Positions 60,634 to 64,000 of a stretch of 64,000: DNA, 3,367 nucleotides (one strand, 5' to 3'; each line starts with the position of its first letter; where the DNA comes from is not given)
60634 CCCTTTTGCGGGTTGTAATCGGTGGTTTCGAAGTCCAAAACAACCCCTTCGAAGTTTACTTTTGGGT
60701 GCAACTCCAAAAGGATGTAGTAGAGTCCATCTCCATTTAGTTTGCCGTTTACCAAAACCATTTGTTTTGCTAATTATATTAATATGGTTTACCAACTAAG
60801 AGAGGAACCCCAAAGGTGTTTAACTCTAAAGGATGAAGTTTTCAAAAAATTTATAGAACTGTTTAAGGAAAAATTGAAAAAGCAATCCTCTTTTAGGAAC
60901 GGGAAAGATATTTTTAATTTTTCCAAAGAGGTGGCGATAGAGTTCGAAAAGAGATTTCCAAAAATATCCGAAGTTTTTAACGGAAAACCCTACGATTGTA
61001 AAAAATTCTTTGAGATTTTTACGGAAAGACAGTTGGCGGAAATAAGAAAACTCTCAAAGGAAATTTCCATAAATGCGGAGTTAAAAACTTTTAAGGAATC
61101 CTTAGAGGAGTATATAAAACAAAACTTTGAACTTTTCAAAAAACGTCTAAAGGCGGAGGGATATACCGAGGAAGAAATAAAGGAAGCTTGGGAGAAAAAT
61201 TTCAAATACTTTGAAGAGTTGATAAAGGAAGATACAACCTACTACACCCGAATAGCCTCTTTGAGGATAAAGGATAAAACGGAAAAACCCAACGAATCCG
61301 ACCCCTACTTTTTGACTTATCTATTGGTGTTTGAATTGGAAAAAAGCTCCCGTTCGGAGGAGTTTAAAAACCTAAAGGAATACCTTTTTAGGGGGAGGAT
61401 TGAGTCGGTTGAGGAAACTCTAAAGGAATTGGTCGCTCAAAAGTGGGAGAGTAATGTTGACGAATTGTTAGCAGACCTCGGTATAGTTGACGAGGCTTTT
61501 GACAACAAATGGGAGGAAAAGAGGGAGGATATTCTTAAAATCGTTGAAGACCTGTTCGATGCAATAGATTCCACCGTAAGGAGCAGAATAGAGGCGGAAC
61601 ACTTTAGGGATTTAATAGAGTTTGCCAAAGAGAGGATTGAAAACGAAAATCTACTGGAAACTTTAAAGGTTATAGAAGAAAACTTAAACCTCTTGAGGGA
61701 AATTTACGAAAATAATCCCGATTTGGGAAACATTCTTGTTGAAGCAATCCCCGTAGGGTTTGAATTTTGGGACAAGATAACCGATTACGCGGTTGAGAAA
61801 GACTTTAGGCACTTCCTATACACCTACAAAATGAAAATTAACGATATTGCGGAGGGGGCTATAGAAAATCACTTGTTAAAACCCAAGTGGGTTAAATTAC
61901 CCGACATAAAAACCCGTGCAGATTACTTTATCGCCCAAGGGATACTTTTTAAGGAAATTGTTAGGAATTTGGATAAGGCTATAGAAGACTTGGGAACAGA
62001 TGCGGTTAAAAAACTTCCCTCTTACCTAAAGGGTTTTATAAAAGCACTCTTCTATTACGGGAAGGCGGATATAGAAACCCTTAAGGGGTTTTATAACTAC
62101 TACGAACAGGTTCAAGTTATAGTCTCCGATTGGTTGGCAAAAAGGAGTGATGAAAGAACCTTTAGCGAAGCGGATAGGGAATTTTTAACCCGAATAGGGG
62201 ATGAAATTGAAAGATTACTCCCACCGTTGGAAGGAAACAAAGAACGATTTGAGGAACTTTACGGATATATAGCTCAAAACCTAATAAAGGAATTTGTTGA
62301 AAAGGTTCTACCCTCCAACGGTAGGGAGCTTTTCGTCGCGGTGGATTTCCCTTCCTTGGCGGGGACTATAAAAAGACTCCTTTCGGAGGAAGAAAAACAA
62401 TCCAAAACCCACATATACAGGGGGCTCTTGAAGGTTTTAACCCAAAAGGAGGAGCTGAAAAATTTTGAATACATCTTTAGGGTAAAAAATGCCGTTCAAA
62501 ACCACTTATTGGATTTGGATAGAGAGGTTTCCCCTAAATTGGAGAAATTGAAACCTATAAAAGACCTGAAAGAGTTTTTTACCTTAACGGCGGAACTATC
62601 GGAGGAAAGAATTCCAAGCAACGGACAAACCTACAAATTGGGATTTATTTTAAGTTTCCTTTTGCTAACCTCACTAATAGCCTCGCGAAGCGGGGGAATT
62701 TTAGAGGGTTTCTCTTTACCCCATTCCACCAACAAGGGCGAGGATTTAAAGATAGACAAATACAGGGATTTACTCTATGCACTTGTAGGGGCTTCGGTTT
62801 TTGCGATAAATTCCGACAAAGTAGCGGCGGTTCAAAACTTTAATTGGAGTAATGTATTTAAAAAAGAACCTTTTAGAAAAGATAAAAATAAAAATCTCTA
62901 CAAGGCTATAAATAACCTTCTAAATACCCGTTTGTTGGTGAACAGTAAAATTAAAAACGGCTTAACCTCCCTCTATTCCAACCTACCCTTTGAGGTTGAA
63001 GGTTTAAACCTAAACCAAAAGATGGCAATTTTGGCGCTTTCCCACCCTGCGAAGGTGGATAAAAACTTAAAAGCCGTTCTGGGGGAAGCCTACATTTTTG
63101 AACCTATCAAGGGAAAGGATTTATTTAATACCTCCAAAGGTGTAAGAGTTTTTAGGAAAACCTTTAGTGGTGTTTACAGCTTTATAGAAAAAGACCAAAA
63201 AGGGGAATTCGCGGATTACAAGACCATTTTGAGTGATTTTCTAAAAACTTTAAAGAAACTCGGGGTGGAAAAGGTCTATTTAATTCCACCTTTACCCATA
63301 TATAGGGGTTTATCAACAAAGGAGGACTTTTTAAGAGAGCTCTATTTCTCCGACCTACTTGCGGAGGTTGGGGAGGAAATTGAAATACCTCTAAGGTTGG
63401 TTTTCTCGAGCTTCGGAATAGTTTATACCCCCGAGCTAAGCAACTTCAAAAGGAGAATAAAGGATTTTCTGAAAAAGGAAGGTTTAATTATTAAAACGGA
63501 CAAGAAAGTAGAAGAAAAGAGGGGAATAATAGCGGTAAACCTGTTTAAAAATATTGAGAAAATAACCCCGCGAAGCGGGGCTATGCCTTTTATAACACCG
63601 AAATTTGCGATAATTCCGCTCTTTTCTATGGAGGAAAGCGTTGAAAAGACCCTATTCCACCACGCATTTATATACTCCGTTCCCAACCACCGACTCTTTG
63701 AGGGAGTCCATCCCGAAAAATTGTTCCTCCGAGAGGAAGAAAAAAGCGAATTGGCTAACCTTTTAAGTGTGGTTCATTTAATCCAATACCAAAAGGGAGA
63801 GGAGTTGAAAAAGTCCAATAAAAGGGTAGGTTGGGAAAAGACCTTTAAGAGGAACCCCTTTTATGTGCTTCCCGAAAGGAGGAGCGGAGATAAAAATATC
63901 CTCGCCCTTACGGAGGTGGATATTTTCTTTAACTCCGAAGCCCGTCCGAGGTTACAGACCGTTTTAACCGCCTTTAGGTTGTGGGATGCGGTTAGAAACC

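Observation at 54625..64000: Unassigned helicase, DEDDh exonuclease and giant-ORF cluster after dapB (best candidate for a new defence-type system)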

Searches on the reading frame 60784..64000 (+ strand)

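Call 9: search_protein_families(library=pfam, proteins=[window:60784-64000:+], max_evalue=1)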
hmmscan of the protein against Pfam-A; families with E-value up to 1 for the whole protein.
window:60784-64000:+ (1072 aa): 2 families
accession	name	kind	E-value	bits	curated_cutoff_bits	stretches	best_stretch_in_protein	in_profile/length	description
PF20640.2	Rrn6_HB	-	0.24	12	26.4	0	535-605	39-107/192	Rrn6, helical bundle domain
PF01923.23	Cob_adeno_trans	-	0.43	11.1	24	1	223-285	30-92/171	Cobalamin adenosyltransferase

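Call 10: search_protein_families(library=padloc, proteins=[window:60784-64000:+], max_evalue=1)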
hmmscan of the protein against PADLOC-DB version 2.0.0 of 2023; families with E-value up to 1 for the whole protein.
window:60784-64000:+ (1072 aa): 0 families

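Call 11: search_protein_families(library=ncbifam, proteins=[window:60784-64000:+], max_evalue=1)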
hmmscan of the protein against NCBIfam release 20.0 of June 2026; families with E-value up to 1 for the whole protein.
window:60784-64000:+ (1072 aa): 0 families

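Call 13: find_homologous_proteins(query=window:60784-64000:+)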
Query window:60784-64000:+ (1072 aa): 7 proteins with E <= 0.001 among 8000 candidates.
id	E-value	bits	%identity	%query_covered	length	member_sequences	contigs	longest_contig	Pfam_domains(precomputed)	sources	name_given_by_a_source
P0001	0.0e+0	1941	82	100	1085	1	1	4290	-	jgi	-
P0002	0.0e+0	1313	82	69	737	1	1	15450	-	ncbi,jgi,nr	ncbi:MAG: hypothetical protein DSZ31_02025 [Gammaproteobacteria bacterium]|nr:MAG: hypothetical prot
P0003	0.0e+0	1139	53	100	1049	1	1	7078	-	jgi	jgi:hypothetical protein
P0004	0.0e+0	1124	52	100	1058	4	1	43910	-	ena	-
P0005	0.0e+0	1012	57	82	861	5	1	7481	-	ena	-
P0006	1.6e-163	564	36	100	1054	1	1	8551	-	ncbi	-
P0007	4.1e-156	540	36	98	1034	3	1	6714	-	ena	-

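Call 14: find_encoding_contigs(protein=P0004, flank=10000, max_places=3)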
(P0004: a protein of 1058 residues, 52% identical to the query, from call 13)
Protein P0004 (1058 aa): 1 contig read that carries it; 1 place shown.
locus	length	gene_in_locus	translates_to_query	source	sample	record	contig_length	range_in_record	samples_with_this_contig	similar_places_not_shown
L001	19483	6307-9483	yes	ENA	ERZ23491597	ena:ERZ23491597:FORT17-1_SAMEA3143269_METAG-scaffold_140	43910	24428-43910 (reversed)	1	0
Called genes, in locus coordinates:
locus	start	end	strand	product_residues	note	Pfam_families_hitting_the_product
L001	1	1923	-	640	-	PF03063:Prismane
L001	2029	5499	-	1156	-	-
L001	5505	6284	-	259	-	PF13482:RNase_H_2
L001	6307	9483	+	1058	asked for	-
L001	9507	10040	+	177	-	PF00258:Flavodoxin_1, PF02525:Flavodoxin_2 (weak), PF12724:Flavodoxin_5, PF03358:FMN_red (weak)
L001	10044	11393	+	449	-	PF01225:Mur_ligase, PF08245:Mur_ligase_M, PF02875:Mur_ligase_C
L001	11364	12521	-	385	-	PF01142:TruD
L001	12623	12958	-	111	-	PF27093:Aq_420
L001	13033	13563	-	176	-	-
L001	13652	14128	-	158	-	-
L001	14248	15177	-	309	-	PF00291:PALP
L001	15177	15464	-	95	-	-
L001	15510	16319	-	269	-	PF01075:Glyco_transf_9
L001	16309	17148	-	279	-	PF25084:LbH_EIF2B (weak), PF00132:Hexapep, PF25087:GMPPB_C (weak), PF13720:Acetyltransf_11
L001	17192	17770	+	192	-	PF02441:Flavoprotein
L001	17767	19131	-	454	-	PF00289:Biotin_carb_N, PF02786:CPSase_L_D2, PF02222:ATP-grasp, PF07478:Dala_Dala_lig_C, PF02785:Biotin_carb_C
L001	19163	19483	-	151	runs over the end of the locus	PF02502:LacAB_rpiB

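Call 15: find_encoding_contigs(protein=P0002, flank=10000, max_places=3)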
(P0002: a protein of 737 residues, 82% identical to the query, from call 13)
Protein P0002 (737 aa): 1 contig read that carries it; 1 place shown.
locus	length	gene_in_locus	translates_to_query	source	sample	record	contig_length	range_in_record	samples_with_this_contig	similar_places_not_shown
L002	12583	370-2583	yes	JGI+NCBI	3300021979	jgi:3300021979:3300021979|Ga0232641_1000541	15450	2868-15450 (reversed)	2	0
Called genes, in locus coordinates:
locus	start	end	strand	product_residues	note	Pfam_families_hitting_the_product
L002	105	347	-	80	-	-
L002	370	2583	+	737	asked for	-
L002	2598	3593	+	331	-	-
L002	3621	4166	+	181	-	PF00258:Flavodoxin_1, PF02525:Flavodoxin_2 (weak), PF12724:Flavodoxin_5, PF03358:FMN_red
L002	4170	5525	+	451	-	PF01225:Mur_ligase, PF08245:Mur_ligase_M, PF02875:Mur_ligase_C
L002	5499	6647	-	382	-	PF01142:TruD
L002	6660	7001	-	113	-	PF27093:Aq_420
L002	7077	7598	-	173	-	-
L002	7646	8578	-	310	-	PF00291:PALP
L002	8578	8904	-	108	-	-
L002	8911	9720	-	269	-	PF01075:Glyco_transf_9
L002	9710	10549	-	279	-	PF25084:LbH_EIF2B (weak), PF00132:Hexapep, PF25087:GMPPB_C (weak), PF00132:Hexapep, PF13720:Acetyltransf_11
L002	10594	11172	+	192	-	PF02441:Flavoprotein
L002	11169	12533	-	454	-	PF00289:Biotin_carb_N, PF02655:ATP-grasp_3 (weak), PF02786:CPSase_L_D2, PF02222:ATP-grasp, PF07478:Dala_Dala_lig_C, PF02785:Biotin_carb_C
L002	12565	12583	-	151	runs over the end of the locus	PF02502:LacAB_rpiB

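Call 16: find_encoding_contigs(protein=P0006, flank=10000, max_places=3)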
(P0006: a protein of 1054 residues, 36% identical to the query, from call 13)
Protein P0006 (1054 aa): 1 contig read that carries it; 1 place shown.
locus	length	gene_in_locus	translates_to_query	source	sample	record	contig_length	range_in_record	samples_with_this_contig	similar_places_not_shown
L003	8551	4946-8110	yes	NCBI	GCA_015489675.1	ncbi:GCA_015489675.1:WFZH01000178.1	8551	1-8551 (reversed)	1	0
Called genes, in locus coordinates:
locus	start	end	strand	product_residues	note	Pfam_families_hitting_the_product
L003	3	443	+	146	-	?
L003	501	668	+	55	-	-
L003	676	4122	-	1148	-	-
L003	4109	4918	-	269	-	PF13482:RNase_H_2 (weak)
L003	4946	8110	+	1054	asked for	-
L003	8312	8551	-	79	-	?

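Call 19: search_solved_structures(query=window:60784-64000:+, max_evalue=1)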
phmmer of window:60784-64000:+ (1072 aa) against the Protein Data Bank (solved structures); distinct sequences matched with E-value up to 1: 0.

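Call 26: search_protein_families(library=pfam, proteins=[P0001, P0006], max_evalue=0.1)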
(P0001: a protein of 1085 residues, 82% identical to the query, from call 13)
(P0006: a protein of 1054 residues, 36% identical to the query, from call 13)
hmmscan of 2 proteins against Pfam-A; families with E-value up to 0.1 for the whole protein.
P0001 (1085 aa): 0 families

P0006 (1054 aa): 1 family
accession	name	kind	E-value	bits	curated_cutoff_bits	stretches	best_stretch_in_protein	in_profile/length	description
PF23731.1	ARM_ECM29_C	-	0.051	14.3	27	0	241-296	87-142/241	ECM29, C-terminal ARM-like repeats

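Call 41: search_protein_families(library=phrogs, proteins=[window:60784-64000:+], max_evalue=0.1)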
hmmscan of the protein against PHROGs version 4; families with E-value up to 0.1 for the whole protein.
window:60784-64000:+ (1072 aa): 1 family
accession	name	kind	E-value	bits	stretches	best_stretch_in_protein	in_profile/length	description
phrog_17020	-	unknown function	0.087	13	0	204-268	77-137/353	-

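Call 43: predict_structure(alignment_id=A1)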
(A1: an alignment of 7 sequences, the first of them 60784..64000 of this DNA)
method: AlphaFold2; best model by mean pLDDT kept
length: 1072 residues; sequences in the alignment: 7
mean_pLDDT: 52.1   pTM: 0.37
mean pLDDT of the five models: 52.1, 50.9, 50.6, 47.2, 45.4
residues with pLDDT >= 90: 19; 70-90: 269; 50-70: 280; < 50: 504
segments of 3 or more residues with pLDDT < 50: 1-11, 69-77, 149-208, 232-236, 323-359, 536-543, 568-614, 636-739, 776-785, 837-853, 874-975, 998-1072
pLDDT, mean of each block of 10 residues (from residue 1): 30 69 86 69 71 79 59 44 69 61 52 53 58 60 49 25 25 29 31 29 34 70 53 52 70 62 65 78 85 85 76 71 42 31 27 34 58 67 87 83 75 86 83 88 83 76 88 91 81 71 61 60 72 56 56 58 52 32 24 24 23 51 64 48 31 34 33 25 24 31 36 29 25 37 75 62 69 57 51 71 65 85 87 56 33 55 81 44 33 36 31 23 23 28 25 25 32 47 60 50 30 28 26 23 24 30 28 28
secondary structure, 60 per line:
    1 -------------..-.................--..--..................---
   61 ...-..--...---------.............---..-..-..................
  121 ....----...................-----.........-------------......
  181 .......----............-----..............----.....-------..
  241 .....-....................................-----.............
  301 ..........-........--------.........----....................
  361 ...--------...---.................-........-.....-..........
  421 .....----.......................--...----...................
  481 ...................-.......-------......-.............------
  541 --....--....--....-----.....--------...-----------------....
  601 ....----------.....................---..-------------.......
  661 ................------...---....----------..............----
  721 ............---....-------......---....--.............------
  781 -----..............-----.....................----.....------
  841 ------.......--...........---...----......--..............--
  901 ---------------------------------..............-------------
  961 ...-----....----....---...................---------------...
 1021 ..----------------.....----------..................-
elements in order (helices of 4 or more, strands of 3 or more residues): H17-33 H40-57 H81-93 H103-124 H129-147 H153-161 H175-187 H192-203 H209-222 H227-231 H239-245 H247-282 H288-310 H312-319 H328-336 H341-363 H378-394 H396-403 H405-409 H411-425 H430-452 H462-499 H501-507 E515-520 H522-534 H543-546 E549-552 H555-558 E564-568 E577-579 H597-604 H615-635 H654-676 H689-692 H703-716 H721-732 E736-739 E747-752 E756-759 E762-774 E786-799 H805-825 E830-834 H847-853 H856-866 E870-872 E877-882 H885-898 E934-939 H940-947 E961-963 H969-972 H977-980 H984-1002 H1018-1022 H1039-1043 H1054-1071

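Call 61: search_protein_representatives(alignment_id=A1)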
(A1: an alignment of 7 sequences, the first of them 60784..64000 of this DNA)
Query: 7 sequences, 1051 profile positions. Proteins with E-value up to 0.001 (for the whole library): 12; up to 1e-10: 12; up to 1e-30: 8. The best 12 are listed.
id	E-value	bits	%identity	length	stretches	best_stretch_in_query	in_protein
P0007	0.0e+00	1521.7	-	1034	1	24-1050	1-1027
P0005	0.0e+00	1362.6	-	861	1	1-868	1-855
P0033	3.8e-296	1001.7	-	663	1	434-1050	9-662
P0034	2.4e-220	750.7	-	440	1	623-1050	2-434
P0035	1.4e-117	410.5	-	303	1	765-1050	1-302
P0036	2.2e-70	254.2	-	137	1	917-1050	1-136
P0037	3.7e-40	154.2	-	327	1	723-1048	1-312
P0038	3.1e-35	137.8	-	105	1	950-1050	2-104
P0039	4.5e-20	87.6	-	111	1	950-1048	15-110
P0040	1.6e-16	75.9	-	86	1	2-79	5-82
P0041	1.7e-16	75.9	-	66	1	933-990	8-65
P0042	9.9e-12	60.0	-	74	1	1006-1050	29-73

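Call 81: fold_search(model_id=the predicted structure, library=pdb)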
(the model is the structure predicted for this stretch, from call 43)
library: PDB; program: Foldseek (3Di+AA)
matches with E <= 10: 833; with E <= 0.001: 0
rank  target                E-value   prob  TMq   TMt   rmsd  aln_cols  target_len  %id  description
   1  2ygk_A                8.1e-03  0.94  0.07  0.18  13.5       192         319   15  Crystal structure of the NurA nuclease from Sulfolobus solfataricus (released 2011-12-14)
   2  3aly_A                2.2e-02  0.97  0.07  0.37  19.1       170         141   15  Crystal Structure of RNase HI from Sulfolobus tokodaii with C-terminal deletion (released 2011-06-22)
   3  3taz_A                2.2e-02  0.60  0.06  0.11  20.7       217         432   14  Crystal structure of NurA bound to dAMP and manganese (released 2011-11-23)
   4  3tai_B                3.2e-02  0.30  0.06  0.12  25.1       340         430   13  Crystal structure of NurA (released 2011-11-23)
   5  8u72_I                5.3e-02  0.91  0.08  0.16   8.5       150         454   15  Cryo-EM structure of the SPARTA oligomer with guide RNA and target DNA (released 2024-06-12)
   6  5vju                  5.3e-02  0.75  0.07  0.30  23.8       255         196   11  De Novo Photosynthetic Reaction Center Protein Variant Equipped with His-Tyr H-bond, Heme B, and Cd(II) ions (released 2018-04-25)
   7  3taz_B                6.1e-02  0.57  0.06  0.12  20.8       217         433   13  Crystal structure of NurA bound to dAMP and manganese (released 2011-11-23)
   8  7udm_A                6.4e-02  0.54  0.09  0.24  25.3       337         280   13  Crystal structure of designed helical repeat protein RPB_PLP1_R6 in alternative conformation 1 (with peptide) (released 2023-03-22)
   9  3tal_A                6.7e-02  0.51  0.06  0.12  20.7       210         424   13  Crystal structure of NurA with manganese (released 2011-11-23)
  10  9x1m_G                7.4e-02  0.41  0.06  0.12  20.6       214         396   11  The cryo-EM structure of HerA-NurA complex with AMPPNP and dsDNA from Thermococcus kodakarensis (released 2026-02-04)
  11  3tai_A                7.7e-02  0.57  0.06  0.12  20.8       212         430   12  Crystal structure of NurA (released 2011-11-23)
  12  2bgg_B                8.1e-02  0.84  0.08  0.18   7.9       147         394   11  The structure of a Piwi protein from Archaeoglobus fulgidus complexed with a 16nt siRNA duplex. (released 2005-03-31)
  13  7rro_D1               8.5e-02  0.18  0.07  0.14  54.7       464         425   12  Structure of the 48-nm repeat doublet microtubule from bovine tracheal cilia (released 2021-10-27)
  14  7zr1_C                8.5e-02  0.10  0.06  0.08  90.0       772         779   12  Chaetomium thermophilum Mre11-Rad50-Nbs1 complex bound to ATPyS (composite structure) (released 2023-01-11)
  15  2w42_A                9.7e-02  0.89  0.09  0.19   7.7       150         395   11  THE STRUCTURE OF A PIWI PROTEIN FROM ARCHAEOGLOBUS FULGIDUS COMPLEXED WITH A 16NT DNA DUPLEX. (released 2008-12-09)
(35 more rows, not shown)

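Call 103: find_related_loci(query=A1, collection=metagenome_contigs, flank=8000)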
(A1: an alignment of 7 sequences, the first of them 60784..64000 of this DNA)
Query A1 (1072 aa) in metagenome_contigs; peptide patterns used: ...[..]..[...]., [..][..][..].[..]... (x = any residue, [..] = any of these).
391 stretches matched a pattern; 2 encode a relative of the query (tblastn E <= 1e-3); 2 distinct loci.
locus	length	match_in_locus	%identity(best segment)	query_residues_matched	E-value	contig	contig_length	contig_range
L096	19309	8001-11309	33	3-1070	1e-139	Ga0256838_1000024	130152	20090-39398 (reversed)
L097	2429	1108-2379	34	2-431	2e-55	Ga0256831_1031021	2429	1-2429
